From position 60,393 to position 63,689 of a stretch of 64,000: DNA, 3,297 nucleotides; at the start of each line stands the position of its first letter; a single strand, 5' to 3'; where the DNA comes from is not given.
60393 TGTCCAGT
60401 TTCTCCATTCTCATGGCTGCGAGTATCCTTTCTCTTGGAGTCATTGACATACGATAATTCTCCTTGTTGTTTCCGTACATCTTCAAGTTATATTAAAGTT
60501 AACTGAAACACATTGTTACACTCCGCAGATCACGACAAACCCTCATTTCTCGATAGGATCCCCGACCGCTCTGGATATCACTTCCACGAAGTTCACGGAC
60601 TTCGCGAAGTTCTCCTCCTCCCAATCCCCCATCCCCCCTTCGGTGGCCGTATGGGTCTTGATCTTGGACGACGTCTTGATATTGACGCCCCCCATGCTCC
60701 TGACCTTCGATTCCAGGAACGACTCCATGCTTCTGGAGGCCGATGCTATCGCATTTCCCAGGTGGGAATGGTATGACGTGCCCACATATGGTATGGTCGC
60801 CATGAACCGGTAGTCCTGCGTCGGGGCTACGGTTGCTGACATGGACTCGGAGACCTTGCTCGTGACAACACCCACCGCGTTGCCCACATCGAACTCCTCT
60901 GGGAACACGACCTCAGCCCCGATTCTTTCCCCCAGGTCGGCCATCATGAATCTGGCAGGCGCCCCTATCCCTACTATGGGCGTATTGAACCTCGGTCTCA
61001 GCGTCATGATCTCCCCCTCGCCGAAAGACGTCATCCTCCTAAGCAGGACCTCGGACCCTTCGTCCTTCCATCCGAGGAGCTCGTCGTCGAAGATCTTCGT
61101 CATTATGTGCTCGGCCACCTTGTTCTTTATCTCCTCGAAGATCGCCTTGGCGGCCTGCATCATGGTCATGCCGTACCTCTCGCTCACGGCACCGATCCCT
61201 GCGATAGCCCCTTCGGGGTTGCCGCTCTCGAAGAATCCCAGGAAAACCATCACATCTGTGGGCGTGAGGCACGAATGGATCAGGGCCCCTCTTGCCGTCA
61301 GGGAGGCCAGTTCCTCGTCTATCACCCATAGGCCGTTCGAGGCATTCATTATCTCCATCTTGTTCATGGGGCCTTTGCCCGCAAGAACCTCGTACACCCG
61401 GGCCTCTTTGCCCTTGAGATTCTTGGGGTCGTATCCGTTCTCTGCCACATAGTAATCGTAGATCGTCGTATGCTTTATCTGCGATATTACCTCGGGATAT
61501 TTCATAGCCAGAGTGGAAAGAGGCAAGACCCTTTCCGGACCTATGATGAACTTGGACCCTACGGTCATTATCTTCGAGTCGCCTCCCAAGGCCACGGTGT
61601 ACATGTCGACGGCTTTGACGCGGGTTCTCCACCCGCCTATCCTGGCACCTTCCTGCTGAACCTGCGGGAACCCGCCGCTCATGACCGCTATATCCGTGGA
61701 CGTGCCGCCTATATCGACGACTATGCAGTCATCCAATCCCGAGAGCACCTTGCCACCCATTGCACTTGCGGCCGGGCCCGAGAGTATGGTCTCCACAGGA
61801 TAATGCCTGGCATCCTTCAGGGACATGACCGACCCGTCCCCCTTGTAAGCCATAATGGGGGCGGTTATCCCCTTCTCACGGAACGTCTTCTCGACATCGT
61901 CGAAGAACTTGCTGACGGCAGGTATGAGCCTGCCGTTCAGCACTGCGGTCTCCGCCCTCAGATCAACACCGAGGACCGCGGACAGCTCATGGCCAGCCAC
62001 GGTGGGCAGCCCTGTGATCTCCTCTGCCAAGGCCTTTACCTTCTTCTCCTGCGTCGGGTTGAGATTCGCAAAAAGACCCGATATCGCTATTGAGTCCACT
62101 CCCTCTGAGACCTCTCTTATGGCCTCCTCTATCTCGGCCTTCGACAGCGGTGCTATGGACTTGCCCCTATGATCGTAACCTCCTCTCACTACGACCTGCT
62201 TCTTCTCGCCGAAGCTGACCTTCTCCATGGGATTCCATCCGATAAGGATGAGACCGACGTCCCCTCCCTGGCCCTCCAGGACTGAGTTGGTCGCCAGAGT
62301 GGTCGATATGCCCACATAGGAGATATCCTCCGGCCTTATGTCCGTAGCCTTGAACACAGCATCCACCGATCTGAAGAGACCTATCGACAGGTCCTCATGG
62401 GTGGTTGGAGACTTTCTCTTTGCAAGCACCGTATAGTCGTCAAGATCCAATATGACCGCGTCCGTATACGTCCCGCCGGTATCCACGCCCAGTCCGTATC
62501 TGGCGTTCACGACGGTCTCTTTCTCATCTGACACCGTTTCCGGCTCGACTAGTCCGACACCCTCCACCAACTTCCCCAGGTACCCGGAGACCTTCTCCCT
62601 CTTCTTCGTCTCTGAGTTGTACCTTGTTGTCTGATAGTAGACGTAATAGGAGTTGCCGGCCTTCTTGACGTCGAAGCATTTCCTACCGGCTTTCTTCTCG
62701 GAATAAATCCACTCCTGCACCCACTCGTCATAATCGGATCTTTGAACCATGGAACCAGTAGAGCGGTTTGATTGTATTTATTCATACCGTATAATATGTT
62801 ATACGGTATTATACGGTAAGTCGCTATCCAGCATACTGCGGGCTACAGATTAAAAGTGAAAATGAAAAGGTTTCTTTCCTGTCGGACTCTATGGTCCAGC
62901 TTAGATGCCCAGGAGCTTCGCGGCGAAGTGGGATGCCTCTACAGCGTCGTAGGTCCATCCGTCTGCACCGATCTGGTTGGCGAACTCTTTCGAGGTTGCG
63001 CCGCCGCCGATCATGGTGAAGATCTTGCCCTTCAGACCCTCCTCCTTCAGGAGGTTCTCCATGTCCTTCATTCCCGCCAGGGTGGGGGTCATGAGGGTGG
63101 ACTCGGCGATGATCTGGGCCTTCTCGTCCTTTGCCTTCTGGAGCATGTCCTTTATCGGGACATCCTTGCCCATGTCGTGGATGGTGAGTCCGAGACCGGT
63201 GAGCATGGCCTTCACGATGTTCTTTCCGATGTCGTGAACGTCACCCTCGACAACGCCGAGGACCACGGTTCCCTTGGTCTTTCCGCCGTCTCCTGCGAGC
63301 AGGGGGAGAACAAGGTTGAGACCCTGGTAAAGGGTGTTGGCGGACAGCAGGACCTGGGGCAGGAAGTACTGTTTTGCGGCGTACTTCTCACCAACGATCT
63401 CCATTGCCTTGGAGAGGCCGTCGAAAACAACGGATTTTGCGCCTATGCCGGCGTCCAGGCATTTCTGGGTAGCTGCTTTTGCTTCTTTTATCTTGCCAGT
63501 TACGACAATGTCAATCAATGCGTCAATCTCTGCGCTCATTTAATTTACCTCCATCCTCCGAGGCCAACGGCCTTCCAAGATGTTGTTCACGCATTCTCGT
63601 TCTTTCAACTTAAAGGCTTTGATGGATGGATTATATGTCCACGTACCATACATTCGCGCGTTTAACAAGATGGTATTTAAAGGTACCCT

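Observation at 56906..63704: Corrinoid protein / HyuA-like ATPase / MT2 / RamA / DUF169 block with no substrate (MT1) methyltransferase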

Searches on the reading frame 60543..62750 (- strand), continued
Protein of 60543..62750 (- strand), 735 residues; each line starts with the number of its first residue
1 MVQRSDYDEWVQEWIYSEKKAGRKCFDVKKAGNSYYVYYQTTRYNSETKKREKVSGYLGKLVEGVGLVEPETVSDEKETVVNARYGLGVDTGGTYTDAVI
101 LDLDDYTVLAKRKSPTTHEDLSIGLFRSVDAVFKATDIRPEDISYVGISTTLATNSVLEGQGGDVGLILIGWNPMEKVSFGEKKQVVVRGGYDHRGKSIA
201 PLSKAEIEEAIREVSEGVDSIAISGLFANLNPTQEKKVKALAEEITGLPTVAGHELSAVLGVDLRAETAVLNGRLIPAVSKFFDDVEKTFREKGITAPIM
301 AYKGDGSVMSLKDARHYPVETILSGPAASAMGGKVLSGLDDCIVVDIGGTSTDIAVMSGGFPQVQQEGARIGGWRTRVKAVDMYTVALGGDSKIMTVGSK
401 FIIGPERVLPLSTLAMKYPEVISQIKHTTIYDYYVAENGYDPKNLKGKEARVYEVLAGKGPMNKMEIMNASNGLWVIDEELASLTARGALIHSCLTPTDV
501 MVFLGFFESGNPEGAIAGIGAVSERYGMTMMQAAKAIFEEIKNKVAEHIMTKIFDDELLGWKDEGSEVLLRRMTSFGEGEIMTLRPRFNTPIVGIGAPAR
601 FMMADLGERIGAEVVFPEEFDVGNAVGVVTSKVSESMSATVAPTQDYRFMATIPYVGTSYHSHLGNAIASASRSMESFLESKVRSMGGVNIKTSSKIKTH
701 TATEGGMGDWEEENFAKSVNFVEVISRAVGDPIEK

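Call 99: find_encoding_contigs(protein=P0047, flank=8000, max_places=2)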
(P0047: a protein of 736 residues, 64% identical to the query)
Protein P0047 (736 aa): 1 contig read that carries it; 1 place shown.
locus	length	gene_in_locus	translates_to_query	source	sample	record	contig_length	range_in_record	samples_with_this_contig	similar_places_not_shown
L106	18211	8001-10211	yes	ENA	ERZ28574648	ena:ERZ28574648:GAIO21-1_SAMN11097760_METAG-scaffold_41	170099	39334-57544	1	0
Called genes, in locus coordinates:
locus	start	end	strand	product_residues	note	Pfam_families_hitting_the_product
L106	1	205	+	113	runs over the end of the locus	-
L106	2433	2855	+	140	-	-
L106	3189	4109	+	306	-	PF02729:OTCace_N, PF00185:OTCace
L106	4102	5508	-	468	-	PF01368:DHH (weak), PF21763:DHH_CID, PF02272:DHHA1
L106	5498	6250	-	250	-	PF13482:RNase_H_2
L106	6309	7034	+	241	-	PF00149:Metallophos (weak)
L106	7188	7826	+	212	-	PF02607:B12-binding_2, PF02310:B12-binding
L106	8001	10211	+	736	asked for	PF05378:Hydant_A_N, PF13941:MutL (faint), PF01968:Hydantoinase_A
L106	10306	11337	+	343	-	PF01208:URO-D, PF01717:Meth_synt_2 (weak)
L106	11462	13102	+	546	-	PF17651:Raco_middle, PF14574:RACo_C_ter, PF12838:Fer4_7 (weak)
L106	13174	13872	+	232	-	PF02596:DUF169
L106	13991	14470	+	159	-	PF01047:MarR (weak), PF13404:HTH_AsnC-type, PF13412:HTH_24, PF01037:AsnC_trans_reg, PF22482:AsnC_trans_reg_3 (weak)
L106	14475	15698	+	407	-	PF02624:YcaO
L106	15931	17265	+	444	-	PF02783:MCR_beta_N, PF02241:MCR_beta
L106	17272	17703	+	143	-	PF02505:MCR_D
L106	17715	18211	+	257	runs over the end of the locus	PF02240:MCR_gamma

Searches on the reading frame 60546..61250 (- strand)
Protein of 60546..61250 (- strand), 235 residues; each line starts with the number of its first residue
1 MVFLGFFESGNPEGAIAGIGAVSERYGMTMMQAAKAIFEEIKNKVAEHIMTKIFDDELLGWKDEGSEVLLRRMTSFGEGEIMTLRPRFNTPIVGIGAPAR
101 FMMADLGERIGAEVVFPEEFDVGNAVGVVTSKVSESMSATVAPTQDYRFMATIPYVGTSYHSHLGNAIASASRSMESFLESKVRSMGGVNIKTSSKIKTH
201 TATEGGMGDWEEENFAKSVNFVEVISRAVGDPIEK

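Call 102: search_protein_families(library=pfam, proteins=[window:60546-61250:-], max_evalue=10)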
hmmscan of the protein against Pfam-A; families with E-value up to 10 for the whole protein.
window:60546-61250:- (235 aa): 1 family
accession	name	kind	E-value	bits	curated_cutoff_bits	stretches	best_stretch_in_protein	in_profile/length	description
PF12249.13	AftA_C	-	0.19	11.8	25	1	129-170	41-83/177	Arabinofuranosyltransferase A C terminal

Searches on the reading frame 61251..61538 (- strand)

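Call 102: search_protein_families(library=pfam, proteins=[window:61251-61538:-], max_evalue=10)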
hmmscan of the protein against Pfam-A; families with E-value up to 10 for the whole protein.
window:61251-61538:- (96 aa): 1 family
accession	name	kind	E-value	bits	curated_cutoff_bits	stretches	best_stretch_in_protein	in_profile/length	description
PF01978.25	TrmB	-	0.036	14.3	25.6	1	40-68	5-33/68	Sugar-specific transcriptional regulator TrmB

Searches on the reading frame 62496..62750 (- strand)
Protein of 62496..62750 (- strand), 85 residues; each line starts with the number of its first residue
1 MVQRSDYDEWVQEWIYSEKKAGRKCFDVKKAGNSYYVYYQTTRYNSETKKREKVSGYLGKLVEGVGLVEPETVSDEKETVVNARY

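Call 71: search_protein_families(library=pfam, proteins=[window:62496-62750:-], max_evalue=0.01)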
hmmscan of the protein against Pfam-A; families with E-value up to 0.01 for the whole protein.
window:62496-62750:- (85 aa): 0 families

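Call 102: search_protein_families(library=pfam, proteins=[window:62496-62750:-], max_evalue=10)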
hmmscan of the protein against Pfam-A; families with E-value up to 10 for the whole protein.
window:62496-62750:- (85 aa): 1 family
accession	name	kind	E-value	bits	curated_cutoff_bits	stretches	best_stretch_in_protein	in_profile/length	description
PF18951.5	DUF5695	-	0.035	12.6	25.2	1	4-63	472-530/857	Family of unknown function (DUF5695)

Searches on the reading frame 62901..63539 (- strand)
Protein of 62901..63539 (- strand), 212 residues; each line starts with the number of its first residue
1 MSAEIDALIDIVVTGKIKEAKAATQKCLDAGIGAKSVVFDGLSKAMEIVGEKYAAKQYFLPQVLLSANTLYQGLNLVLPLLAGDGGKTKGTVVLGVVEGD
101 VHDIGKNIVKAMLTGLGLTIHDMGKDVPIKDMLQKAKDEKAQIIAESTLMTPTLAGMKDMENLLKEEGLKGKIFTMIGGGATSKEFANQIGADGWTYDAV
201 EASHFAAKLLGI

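Call 5: search_protein_families(library=pfam, proteins=[window:62901-63539:-], max_evalue=0.01)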
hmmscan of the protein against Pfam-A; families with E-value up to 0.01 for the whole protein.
window:62901-63539:- (212 aa): 2 families
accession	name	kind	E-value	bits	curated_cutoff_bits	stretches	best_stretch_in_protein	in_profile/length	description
PF02310.24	B12-binding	-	4.7e-20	72.1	32.1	1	91-202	2-119/121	B12 binding domain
PF02607.22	B12-binding_2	-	5.9e-17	62.1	23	1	5-76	2-72/74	B12 binding domain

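Call 6: search_protein_families(library=ncbifam, proteins=[window:62901-63539:-], max_evalue=0.01)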
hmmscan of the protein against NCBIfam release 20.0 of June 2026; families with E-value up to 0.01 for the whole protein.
window:62901-63539:- (212 aa): 15 families
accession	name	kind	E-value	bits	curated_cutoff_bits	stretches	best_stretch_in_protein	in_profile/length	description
TIGR02370.1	pyl_corrinoid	subfamily_domain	7e-53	178.9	215.3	1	10-202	4-197/197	methyltransferase cognate corrinoid protein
NF047995.1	corrinoid_MtgC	exception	2e-49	168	310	1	1-210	1-213/215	glycine betaine-specific corrinoid protein MtgC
NF041607.1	dimeth_corrin_MtbC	equivalog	6.2e-47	159.7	350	1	8-210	1-203/203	dimethylamine corrinoid protein MtbC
NF047996.1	corrin_MtgC_2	exception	4.9e-44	150.4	370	1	9-204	9-204/212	glycine betaine-specific corrinoid protein MtgC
NF040669.1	MtaC2_Meth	equivalog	4e-37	128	450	1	11-204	49-240/267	methanol--corrinoid protein MtaC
NF040655.1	MtaC_Meth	equivalog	2.9e-35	121.5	420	1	6-209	37-237/253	methanol--corrinoid protein MtaC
TIGR02082.1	metH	equivalog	1.4e-32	112.4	1010.85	1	12-197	654-839/1182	methionine synthase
NF007024.0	PRK09490.1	equivalog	2.7e-29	101.6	1497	1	34-186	691-846/1234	methionine synthase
NF002612.0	PRK02261.1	equivalog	1.5e-11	44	110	1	88-180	2-93/148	methylaspartate mutase subunit S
TIGR01501.1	MthylAspMutase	equivalog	2.1e-08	34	135.8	1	90-179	2-90/134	methylaspartate mutase subunit S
NF052385.1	Lys_5_6_beta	equivalog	7e-07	29.2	280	1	118-195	139-219/241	lysine 5,6-aminomutase subunit beta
NF040743.1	ornith_mutase_E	equivalog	1.3e-06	26.7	800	1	91-194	597-707/730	D-ornithine 4,5-aminomutase subunit OraE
NF052513.1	TransRegCarH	equivalog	1.6e-06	27.6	400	1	8-193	87-262/274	HTH-type transcriptional repressor CarH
NF045497.1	IsobCoAmut_IcmF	equivalog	0.0032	15.3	1500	1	100-180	13-92/1076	fused isobutyryl-CoA mutase/GTPase IcmF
NF006944.0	PRK09426.1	equivalog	0.0097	13.9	876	0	40-186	538-685/721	methylmalonyl-CoA mutase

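Call 10: find_encoding_contigs(protein=window:62901-63539:-, flank=10000, max_places=6)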
Protein window:62901-63539:- (212 aa): 6 contigs read that carry it; 3 places shown.
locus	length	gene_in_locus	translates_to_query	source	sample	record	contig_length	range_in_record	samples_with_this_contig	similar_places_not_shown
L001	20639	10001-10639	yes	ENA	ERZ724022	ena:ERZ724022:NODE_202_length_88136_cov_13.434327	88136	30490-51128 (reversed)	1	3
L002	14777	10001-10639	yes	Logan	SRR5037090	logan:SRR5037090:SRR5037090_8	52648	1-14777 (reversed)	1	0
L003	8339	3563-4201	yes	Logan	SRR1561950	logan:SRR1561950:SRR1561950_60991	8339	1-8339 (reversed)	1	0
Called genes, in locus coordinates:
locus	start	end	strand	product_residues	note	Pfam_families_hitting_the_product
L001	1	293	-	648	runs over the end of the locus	PF16177:ACAS_N, PF00501:AMP-binding, PF13193:AMP-binding_C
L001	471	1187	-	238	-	-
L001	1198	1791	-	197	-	-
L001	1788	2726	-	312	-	-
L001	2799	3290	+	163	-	PF01472:PUA, PF26292:PUA_elF2D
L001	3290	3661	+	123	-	-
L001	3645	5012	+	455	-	PF01966:HD, PF19276:HD_assoc_2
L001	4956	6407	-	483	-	PF01139:RtcB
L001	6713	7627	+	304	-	PF02729:OTCace_N, PF00185:OTCace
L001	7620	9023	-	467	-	PF01368:DHH (weak), PF21763:DHH_CID, PF02272:DHHA1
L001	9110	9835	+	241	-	PF00149:Metallophos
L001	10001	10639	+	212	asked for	PF02607:B12-binding_2, PF02310:B12-binding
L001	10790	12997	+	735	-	PF05378:Hydant_A_N, PF13941:MutL (faint), PF01968:Hydantoinase_A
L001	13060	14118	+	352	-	PF01208:URO-D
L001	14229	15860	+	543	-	PF17651:Raco_middle, PF14574:RACo_C_ter, PF12838:Fer4_7 (weak)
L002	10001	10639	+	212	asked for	PF02607:B12-binding_2, PF02310:B12-binding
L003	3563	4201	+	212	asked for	PF02607:B12-binding_2, PF02310:B12-binding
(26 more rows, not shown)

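Call 96: search_solved_structures(query=window:62901-63539:-, max_evalue=0.00001)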
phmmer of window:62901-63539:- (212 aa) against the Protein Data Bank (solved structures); distinct sequences matched with E-value up to 0.00001: 17.
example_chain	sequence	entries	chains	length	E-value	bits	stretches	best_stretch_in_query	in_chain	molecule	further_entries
7xcn_M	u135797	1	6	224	7.8e-37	130.3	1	20-201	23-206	Trimethylamine methyltransferase corrinoid protein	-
1y80_A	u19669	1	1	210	4e-31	111.6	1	13-210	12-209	Predicted cobalamin binding protein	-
3ezx_A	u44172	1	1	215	7.9e-31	110.7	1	6-208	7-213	Monomethylamine corrinoid protein 1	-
2i2x_B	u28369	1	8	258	4.4e-29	105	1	15-207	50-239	Methyltransferase 1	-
4jgi_A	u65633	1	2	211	7.8e-28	100.9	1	28-203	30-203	Putative uncharacterized protein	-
1bmt_A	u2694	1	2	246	3.8e-22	82.3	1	37-185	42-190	METHIONINE SYNTHASE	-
3bul_A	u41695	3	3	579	2.7e-20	76.3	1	37-185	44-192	Methionine synthase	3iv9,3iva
1k7y_A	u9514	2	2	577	6.9e-20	75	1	37-185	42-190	methionine synthase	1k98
8g3h_A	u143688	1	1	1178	6.7e-18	68.5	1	38-190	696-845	Methionine synthase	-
9cbp_A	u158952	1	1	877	3.6e-17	66.1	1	11-192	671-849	Methionine synthase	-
8ssd_A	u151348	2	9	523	4.1e-17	65.9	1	12-192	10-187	Methionine synthase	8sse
8ssc_A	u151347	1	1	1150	9.5e-17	64.7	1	11-192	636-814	Methionine synthase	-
9ssp_A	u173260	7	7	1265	1.3e-16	64.2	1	40-185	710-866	Methionine synthase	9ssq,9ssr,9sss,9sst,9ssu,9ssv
9cbq_A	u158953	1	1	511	2.3e-16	63.5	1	11-192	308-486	Methionine synthase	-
9cbo_A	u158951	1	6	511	2.8e-16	63.2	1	11-192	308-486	Methionine synthase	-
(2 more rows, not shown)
